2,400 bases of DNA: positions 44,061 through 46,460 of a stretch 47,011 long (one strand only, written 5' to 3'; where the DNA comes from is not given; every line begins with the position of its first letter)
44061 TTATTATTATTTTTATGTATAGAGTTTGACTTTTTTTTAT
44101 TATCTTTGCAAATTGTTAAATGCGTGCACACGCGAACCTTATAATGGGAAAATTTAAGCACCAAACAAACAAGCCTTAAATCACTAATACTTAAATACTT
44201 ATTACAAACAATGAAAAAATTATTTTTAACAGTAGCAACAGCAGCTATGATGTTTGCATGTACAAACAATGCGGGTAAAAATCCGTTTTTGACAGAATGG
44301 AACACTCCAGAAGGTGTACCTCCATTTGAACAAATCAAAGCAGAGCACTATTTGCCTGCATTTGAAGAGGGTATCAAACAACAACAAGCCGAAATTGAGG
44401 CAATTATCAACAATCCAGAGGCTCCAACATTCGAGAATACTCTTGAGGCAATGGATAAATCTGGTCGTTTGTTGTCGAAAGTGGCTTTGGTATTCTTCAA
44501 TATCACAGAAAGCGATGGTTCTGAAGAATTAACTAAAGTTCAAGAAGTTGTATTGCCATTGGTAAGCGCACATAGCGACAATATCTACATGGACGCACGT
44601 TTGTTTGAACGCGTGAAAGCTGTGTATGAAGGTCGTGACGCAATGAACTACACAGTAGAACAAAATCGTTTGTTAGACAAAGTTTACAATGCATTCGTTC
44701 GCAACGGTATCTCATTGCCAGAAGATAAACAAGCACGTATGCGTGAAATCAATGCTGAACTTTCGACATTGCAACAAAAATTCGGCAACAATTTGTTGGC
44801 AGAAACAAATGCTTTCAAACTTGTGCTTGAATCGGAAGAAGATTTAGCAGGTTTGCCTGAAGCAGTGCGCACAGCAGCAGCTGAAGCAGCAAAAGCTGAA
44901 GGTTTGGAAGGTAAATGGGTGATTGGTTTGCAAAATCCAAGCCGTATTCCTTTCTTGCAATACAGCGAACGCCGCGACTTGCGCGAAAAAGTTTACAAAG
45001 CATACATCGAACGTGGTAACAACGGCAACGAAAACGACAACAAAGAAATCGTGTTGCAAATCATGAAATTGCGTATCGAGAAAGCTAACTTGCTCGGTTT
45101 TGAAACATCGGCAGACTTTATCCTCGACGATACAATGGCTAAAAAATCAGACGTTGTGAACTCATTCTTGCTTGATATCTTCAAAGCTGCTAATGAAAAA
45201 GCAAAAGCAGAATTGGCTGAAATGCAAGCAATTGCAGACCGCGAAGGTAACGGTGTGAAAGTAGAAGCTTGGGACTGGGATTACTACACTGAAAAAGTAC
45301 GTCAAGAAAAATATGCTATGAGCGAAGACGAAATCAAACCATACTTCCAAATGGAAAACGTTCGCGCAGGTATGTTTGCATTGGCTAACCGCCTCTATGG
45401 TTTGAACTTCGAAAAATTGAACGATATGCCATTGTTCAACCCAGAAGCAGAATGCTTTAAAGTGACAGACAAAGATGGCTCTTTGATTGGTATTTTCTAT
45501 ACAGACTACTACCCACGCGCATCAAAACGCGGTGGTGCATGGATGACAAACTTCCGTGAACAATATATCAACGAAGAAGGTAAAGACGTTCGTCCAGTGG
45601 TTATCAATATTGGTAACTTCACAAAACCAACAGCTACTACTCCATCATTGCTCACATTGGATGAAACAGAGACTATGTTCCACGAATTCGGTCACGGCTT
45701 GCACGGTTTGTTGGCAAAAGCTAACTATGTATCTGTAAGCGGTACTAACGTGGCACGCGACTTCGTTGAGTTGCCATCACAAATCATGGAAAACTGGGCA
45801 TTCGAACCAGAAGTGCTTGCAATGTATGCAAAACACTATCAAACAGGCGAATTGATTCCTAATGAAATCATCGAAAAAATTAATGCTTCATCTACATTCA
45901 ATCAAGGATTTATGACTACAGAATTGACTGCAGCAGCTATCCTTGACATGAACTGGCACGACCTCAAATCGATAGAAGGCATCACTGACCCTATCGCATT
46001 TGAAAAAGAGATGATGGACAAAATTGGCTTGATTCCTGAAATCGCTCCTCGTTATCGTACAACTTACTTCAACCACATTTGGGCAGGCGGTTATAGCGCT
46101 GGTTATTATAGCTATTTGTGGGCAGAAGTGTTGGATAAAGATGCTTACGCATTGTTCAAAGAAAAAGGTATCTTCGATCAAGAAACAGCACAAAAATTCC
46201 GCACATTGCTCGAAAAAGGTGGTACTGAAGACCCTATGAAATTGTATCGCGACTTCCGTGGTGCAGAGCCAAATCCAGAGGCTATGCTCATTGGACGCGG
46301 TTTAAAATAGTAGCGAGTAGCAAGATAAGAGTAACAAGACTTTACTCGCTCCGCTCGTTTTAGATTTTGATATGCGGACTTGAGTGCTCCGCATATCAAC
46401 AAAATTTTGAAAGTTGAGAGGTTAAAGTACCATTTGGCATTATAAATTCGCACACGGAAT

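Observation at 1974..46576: Dispersed, co-oriented modular repeat family built from tandem 7-nt and 9-nt units (at least 26 loci in 47 kb)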

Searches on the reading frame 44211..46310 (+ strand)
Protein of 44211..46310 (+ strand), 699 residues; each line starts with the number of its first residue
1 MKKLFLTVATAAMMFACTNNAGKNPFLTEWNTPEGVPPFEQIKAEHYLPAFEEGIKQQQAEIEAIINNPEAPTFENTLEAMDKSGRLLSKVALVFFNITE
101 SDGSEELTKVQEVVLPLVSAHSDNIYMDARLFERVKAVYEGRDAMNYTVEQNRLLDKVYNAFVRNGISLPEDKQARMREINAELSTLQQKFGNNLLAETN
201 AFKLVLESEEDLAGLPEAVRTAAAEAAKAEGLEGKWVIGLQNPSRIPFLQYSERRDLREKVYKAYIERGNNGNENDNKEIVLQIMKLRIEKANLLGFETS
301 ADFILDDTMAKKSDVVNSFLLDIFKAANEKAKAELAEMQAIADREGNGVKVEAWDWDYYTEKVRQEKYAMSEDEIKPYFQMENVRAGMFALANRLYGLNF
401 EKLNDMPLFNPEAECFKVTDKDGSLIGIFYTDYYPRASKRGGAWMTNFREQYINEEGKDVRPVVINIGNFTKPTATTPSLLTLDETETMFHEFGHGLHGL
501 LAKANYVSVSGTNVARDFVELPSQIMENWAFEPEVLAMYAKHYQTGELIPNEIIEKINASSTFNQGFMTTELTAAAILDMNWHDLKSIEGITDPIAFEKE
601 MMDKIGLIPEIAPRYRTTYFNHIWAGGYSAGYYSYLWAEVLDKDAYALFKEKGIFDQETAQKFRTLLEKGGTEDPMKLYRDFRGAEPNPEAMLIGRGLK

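Call 7: search_protein_families(library=pfam, proteins=[window:44211-46310:+])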
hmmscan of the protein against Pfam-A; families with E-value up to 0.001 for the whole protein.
window:44211-46310:+ (699 aa): 1 family
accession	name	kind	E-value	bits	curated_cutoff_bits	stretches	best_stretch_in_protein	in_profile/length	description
PF01432.26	Peptidase_M3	-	4e-131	439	27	1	248-695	1-454/457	Peptidase family M3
